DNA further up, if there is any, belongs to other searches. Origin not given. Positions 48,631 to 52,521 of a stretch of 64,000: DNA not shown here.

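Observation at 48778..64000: Three consecutive giant secreted beta-propeller-type proteins (over 5000 aa visible) directly upstream of the pilus-assembly operon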

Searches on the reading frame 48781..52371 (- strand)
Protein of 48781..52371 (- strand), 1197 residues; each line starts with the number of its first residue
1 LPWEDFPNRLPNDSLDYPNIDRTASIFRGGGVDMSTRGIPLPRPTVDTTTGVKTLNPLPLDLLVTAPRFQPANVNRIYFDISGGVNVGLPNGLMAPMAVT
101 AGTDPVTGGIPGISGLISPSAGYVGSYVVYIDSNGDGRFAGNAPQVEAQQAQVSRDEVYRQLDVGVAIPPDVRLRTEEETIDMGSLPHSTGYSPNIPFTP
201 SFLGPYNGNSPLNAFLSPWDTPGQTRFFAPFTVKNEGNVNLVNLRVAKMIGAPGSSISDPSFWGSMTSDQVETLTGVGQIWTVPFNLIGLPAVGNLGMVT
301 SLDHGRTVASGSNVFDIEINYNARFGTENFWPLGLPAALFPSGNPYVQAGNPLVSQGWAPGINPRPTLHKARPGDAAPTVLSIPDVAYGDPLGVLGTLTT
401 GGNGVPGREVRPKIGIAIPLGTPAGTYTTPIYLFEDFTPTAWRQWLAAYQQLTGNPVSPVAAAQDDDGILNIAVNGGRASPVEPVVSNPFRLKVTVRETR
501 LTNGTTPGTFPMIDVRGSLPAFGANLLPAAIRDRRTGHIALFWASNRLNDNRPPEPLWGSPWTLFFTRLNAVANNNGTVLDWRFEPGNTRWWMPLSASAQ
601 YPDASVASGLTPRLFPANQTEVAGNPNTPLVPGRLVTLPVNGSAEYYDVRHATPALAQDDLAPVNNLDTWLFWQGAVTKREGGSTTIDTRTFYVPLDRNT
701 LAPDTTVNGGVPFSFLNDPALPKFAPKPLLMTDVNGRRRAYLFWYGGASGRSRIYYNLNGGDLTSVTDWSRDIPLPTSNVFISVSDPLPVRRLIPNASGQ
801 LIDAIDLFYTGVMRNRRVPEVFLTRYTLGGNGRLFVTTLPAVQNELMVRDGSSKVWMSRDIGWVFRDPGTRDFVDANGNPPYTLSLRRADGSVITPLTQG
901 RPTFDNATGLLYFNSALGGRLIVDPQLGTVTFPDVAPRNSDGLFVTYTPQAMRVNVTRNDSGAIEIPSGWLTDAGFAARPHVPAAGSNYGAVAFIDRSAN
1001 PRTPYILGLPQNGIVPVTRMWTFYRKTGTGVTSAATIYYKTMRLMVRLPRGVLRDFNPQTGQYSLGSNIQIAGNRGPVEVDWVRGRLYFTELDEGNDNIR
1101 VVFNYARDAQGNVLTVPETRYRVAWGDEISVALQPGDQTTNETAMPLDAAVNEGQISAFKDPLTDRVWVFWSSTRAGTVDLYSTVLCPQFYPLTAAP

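Call 62: predict_structure(alignment_id=A6)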
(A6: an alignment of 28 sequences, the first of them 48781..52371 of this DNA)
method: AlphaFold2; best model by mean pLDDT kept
length: 1197 residues; sequences in the alignment: 28
mean_pLDDT: 77.0   pTM: 0.79
mean pLDDT of the five models: 77.0, 76.4, 75.4, 74.2, 64.0
residues with pLDDT >= 90: 276; 70-90: 573; 50-70: 252; < 50: 96
segments of 3 or more residues with pLDDT < 50: 90-92, 94-103, 114-116, 144-154, 196-216, 256-261, 310-317, 1131-1139, 1194-1197
pLDDT, mean of each block of 10 residues (from residue 1): 56 78 82 82 88 86 84 60 51 47 49 50 73 76 47 60 71 86 87 54 42 47 66 87 74 48 69 73 55 67 63 44 51 54 66 68 74 87 75 76 64 83 88 80 69 61 68 65 71 90 81 76 87 87 83 58 90 67 77 81 73 86 76 81 72 89 69 90 85 89 87 78 88 90 84 91 88 89 93 88 94 87 93 90 89 89 68 56 88 87 83 91 92 91 91 89 87 81 84 89 81 79 83 76 92 85 84 92 89 92 93 93 86 44 83 85 85 87 90 50
secondary structure, 60 per line:
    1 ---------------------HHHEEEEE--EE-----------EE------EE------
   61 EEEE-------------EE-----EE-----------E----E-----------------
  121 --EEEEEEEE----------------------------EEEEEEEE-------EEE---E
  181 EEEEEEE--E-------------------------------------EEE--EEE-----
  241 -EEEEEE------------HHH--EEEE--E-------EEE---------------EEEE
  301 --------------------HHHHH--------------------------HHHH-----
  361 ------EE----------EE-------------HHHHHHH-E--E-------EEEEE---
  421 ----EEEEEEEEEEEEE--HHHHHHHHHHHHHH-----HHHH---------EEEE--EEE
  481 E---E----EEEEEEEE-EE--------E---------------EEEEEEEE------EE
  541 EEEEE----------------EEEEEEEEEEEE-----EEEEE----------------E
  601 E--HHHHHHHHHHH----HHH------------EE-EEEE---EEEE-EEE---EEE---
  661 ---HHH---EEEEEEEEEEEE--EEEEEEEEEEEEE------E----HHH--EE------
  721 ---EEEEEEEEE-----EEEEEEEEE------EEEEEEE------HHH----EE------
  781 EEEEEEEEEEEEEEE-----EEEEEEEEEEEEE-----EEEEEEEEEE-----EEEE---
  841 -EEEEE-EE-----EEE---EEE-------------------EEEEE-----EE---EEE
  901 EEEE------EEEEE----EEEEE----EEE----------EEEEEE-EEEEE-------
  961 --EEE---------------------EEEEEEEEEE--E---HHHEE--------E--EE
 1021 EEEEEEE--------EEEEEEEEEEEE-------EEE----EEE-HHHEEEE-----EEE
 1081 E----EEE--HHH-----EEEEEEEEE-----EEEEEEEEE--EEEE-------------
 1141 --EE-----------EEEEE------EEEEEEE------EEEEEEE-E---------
elements in order (helices of 4 or more, strands of 3 or more residues): E25-29 E61-64 E123-130 E159-166 E174-176 E180-187 E228-230 E233-235 E242-247 E265-268 E279-281 E297-300 H321-325 H352-355 H394-400 E413-417 E425-437 H440-453 H459-462 E472-475 E478-481 E490-497 E525-532 E539-545 E562-573 E579-583 H604-614 E637-640 E644-647 E649-651 E655-657 E670-681 E684-696 E724-732 E738-746 E753-759 E781-795 E801-813 E819-828 E834-837 E842-846 E855-857 E861-863 E883-887 E898-904 E911-915 E920-924 E929-931 E942-947 E949-953 E963-965 E987-996 E1019-1027 E1036-1047 E1055-1057 E1062-1064 E1069-1072 E1078-1081 E1086-1088 E1099-1107 E1113-1121 E1124-1127 E1156-1160 E1167-1173 E1180-1186
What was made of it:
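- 48781..52371 (-): Z residues 1480-2676. This lies within the half of Z that is conserved across the phylum, and it was modelled. AF2 pLDDT 77, pTM 0.79 (call 62).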

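Call 64: fold_search(model_id=the predicted structure, library=pdb)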
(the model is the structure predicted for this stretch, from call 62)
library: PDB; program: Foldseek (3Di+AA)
matches with E <= 10: 557; with E <= 0.001: 33
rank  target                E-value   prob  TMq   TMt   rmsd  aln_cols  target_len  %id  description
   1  8hcj_A                2.8e-05  0.99  0.11  0.24  18.8       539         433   10  Structure of GH43 family enzyme, Xylan 1, 4 Beta- xylosidase from pseudopedobacter saltans (released 2023-11-15)
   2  1ms5_A                3.7e-05  0.96  0.14  0.24  24.6       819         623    8  Triclinic form of Trypanosoma cruzi trans-sialidase, soaked with N-acetylneuraminyl-a-2,3-thio-galactoside (NA-S-Gal) (released 2003-03-25)
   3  1ms8_A                4.3e-05  0.93  0.14  0.23  24.6       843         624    8  Triclinic form of Trypanosoma cruzi trans-sialidase, in complex with 3-deoxy-2,3-dehydro-N-acetylneuraminic acid (DANA (released 2003-03-25)
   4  5msx_A                4.7e-05  0.99  0.12  0.29  18.2       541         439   11  Glycoside hydrolase BT_3662 (released 2017-03-22)
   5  1ms1_A                7.1e-05  0.85  0.12  0.21  27.2       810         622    9  Monoclinic form of Trypanosoma cruzi trans-sialidase, in complex with 3-deoxy-2,3-dehydro-N-acetylneuraminic acid (DAN (released 2003-03-25)
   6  3qz4_A                7.5e-05  1.00  0.11  0.32  13.8       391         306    9  Crystal structure of an Endo-1,4-beta-xylanase D (BT_3675) from Bacteroides thetaiotaomicron VPI-5482 at 1.74 A resolu (released 2011-04-06)
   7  7lbu                  1.0e-04  0.99  0.13  0.34  19.5       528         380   11  Crystal structure of the Propionibacterium acnes surface sialidase (released 2021-12-08)
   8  5msx_C                1.0e-04  0.98  0.12  0.28  17.4       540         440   10  Glycoside hydrolase BT_3662 (released 2017-03-22)
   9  1mz6                  1.1e-04  0.77  0.12  0.20  26.5       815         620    9  Trypanosoma rangeli sialidase in complex with the inhibitor DANA (released 2002-10-16)
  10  6jq9_B                1.1e-04  0.96  0.11  0.23  19.1       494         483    8  Crystal structure of a lyase from Alteromonas sp. (released 2020-04-01)
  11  8ub5                  1.2e-04  0.98  0.11  0.28  19.4       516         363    9  The Apo NanH structure from Clostridium perfringens (released 2024-09-04)
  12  4yw1_A                1.5e-04  0.57  0.11  0.16  21.6       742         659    9  Crystal Structure of Streptococcus pneumoniae NanC, complex with Neu5Ac and Neu5Ac2en following soaking with 3'SL (released 2015-09-23)
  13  8um0_A                2.6e-04  0.96  0.11  0.29  18.6       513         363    9  The structure of NanH in complex with Neu5,7,9Ac(2,6)-LAcNAc (released 2024-09-04)
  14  6byx_A                3.0e-04  0.94  0.12  0.24  19.0       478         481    9  Complex structure of LOR107 mutant (R259N) with tetrasaccharide substrate (released 2018-02-07)
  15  1vcu_B                3.1e-04  1.00  0.14  0.40  16.1       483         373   10  Structure of the human cytosolic sialidase Neu2 in complex with the inhibitor DANA (released 2004-11-02)
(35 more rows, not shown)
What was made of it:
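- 48781..52371 (-): Foldseek hits GH43, GH33 sialidase, PL24 and GH32 propellers at E=3e-5 to 1e-3 (call 64).
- Closest known: GH33 sialidase, GH43, GH32 and PL24 five- and six-bladed propellers. Same: They share the fold of part of Z's conserved C-terminal half (Foldseek E=3e-5 to 1e-3, probability up to 1.0; call 64).
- Z's C-terminal region has a GH43/GH33/PL24/GH32-like propeller fold (call 64).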
